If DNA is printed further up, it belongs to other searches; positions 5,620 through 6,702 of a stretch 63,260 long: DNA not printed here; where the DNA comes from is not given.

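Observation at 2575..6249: The giant protein combines a zincin HExxH motif with two ART-like blocks (polyvalent effector architecture)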

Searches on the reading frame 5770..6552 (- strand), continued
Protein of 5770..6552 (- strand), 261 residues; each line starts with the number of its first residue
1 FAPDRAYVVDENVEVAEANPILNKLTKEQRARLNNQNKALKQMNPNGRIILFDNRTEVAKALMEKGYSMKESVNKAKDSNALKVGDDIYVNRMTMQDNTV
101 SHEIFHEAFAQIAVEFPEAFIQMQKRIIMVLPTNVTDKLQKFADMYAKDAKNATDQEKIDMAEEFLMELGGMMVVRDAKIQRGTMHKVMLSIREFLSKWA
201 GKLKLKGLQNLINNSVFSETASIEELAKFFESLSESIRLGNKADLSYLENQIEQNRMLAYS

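Call 104: fold_search(model_id=the predicted structure, library=viral)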
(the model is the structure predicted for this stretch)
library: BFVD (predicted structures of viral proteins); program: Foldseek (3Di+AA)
matches with E <= 10: 480; with E <= 0.001: 1
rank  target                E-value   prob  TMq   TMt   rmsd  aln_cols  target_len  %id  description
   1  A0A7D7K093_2          4.4e-04  1.00  0.36  0.10  12.5       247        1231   19  Structural protein [Flavobacterium phage vB_FspP_elemoC_14-1A]
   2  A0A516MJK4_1          1.2e-03  1.00  0.36  0.12   9.2       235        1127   18  (no name in the UniProt tables at hand)
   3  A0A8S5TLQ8            6.4e-03  1.00  0.35  0.13  11.0       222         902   19  Uncharacterized protein [Podoviridae sp. ctz6O13]
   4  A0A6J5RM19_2          6.8e-03  0.99  0.36  0.12   8.8       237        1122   14  Gene product 88 domain-containing protein [uncultured Caudovirales phage]
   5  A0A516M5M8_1          7.1e-03  0.98  0.29  0.08  15.1       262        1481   15  (no name in the UniProt tables at hand)
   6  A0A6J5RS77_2          1.4e-02  0.87  0.26  0.09  16.5       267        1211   10  Uncharacterized protein [uncultured Caudovirales phage]
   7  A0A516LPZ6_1          2.2e-02  0.99  0.37  0.10  10.5       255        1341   19  (no name in the UniProt tables at hand)
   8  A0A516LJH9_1          3.5e-02  0.75  0.27  0.08  14.8       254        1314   19  (no name in the UniProt tables at hand)
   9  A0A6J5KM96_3          6.5e-02  0.60  0.27  0.07  18.2       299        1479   11  AdoMet_MTases domain containing protein [uncultured Caudovirales phage]
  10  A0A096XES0            7.5e-02  0.93  0.36  0.21   7.9       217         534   12  Phage MuF C-terminal domain-containing protein [Escherichia phage phi191]
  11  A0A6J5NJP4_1          7.9e-02  0.54  0.25  0.10  14.7       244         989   13  Large polyvalent protein associated domain-containing protein [uncultured Caudovirales phage]
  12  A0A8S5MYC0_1          9.5e-02  0.51  0.27  0.07  18.5       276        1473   11  Nuclease [Myoviridae sp. ctRRy11]
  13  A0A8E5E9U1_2          1.2e-01  0.84  0.32  0.09  13.1       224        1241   19  Structural protein [Tenacibaculum phage Gundel_1]
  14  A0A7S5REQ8            1.2e-01  0.25  0.16  0.16  14.7       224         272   15  (no name in the UniProt tables at hand)
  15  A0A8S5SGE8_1          1.3e-01  0.54  0.29  0.08  17.3       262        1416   13  Nuclease [Podoviridae sp. ctZih56]
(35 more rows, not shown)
